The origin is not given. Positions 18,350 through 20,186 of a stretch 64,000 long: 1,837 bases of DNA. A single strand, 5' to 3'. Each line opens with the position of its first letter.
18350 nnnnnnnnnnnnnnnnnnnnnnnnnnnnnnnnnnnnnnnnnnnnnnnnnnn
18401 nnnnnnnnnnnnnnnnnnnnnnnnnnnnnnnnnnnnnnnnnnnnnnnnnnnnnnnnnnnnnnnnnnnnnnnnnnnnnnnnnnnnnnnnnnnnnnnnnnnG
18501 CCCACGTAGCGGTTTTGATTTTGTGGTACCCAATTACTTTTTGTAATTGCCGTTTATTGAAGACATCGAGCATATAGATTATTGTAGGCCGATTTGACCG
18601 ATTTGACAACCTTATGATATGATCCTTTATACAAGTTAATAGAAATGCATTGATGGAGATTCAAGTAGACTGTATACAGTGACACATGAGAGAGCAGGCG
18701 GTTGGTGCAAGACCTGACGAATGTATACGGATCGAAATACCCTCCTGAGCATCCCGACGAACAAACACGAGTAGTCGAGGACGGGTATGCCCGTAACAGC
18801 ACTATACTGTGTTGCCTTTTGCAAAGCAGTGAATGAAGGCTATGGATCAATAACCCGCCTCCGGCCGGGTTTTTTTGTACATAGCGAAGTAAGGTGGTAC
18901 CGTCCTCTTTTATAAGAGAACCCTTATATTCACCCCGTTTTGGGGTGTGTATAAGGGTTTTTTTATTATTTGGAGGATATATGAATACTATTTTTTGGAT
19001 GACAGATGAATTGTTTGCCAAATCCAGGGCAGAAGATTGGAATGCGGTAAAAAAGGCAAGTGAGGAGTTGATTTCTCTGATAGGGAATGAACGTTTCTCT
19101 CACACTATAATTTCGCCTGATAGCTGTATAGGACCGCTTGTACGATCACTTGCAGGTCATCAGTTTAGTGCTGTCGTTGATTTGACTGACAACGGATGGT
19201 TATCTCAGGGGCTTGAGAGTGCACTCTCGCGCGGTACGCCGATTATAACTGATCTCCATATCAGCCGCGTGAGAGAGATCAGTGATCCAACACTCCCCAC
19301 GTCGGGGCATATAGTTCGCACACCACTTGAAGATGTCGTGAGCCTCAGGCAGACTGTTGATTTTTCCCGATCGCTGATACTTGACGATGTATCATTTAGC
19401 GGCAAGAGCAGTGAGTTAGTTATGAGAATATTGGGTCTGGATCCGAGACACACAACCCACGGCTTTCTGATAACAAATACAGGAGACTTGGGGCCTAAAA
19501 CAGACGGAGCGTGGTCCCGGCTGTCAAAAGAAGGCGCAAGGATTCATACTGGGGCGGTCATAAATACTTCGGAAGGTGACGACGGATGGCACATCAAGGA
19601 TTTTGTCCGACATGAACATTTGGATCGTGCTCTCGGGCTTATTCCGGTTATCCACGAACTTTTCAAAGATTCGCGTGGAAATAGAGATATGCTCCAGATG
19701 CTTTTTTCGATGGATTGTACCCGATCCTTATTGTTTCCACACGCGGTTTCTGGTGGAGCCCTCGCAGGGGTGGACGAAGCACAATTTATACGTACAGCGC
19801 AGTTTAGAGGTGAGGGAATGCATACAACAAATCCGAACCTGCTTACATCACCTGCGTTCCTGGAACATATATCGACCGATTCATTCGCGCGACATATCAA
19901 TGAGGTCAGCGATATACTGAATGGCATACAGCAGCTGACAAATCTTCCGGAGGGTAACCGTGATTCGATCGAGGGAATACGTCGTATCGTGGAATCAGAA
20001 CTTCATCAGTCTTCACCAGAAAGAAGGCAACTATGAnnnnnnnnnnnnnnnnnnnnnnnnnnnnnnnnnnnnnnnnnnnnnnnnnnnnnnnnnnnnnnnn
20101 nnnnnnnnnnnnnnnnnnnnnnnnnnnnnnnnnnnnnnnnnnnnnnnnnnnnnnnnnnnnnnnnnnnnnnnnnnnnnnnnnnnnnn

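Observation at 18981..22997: Translationally coupled PRTase-like / HAD phosphatase / IU-nucleoside hydrolase operon running into tyrS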

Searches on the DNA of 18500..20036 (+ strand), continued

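Call 68: search_rna_families(sources=[L029, L030, L031], threshold=evalue, max_evalue=0.01, show_alignments=2)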
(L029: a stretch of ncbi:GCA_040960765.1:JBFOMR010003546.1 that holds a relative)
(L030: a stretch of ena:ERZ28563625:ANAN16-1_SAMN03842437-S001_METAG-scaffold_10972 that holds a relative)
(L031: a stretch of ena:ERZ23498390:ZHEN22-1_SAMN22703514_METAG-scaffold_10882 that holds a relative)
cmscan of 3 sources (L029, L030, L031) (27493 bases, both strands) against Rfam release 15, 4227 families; matches with E-value up to 0.01: 3.
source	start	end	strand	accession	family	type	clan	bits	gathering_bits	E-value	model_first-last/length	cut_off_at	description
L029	3966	4263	+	RF00230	T-box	Cis-reg; leader;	-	80.7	93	3.1e-16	1-219/219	no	T-box leader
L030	1389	1673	+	RF00230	T-box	Cis-reg; leader;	-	72.2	93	4.8e-14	1-219/219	no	T-box leader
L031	198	282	+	RF00005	tRNA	Gene; tRNA;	CL00001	52.9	29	6.7e-09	1-71/71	no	tRNA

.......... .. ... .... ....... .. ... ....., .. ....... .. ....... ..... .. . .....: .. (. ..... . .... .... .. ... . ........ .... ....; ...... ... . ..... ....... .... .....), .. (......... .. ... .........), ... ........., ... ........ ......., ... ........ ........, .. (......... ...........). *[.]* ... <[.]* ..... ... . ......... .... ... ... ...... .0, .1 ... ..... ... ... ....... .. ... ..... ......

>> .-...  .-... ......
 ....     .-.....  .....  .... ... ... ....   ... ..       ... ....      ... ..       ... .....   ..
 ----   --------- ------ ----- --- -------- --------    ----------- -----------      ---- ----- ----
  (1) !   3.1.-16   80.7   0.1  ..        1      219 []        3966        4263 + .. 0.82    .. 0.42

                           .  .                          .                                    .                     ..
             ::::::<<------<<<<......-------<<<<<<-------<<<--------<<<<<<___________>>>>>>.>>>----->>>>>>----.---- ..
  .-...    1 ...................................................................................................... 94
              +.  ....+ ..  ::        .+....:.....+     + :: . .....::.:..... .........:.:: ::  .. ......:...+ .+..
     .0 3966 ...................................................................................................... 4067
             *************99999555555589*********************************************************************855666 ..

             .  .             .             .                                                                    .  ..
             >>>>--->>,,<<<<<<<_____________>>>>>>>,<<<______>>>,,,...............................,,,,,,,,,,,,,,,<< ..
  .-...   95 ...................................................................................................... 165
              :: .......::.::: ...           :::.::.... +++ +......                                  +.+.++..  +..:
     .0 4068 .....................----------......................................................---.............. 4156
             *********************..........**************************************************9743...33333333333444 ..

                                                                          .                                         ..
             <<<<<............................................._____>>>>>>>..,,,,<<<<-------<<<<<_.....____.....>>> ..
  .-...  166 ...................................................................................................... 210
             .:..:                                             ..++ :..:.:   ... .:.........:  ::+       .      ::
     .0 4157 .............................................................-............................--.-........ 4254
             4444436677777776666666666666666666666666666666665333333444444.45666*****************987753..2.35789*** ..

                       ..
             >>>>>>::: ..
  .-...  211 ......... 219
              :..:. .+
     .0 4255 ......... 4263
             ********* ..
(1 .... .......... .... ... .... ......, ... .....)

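Call 89: search_rna_families(source=L032, threshold=evalue, max_evalue=0.01)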
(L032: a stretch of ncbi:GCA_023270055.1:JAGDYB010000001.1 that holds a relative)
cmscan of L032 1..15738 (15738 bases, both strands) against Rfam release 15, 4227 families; matches with E-value up to 0.01: 0.
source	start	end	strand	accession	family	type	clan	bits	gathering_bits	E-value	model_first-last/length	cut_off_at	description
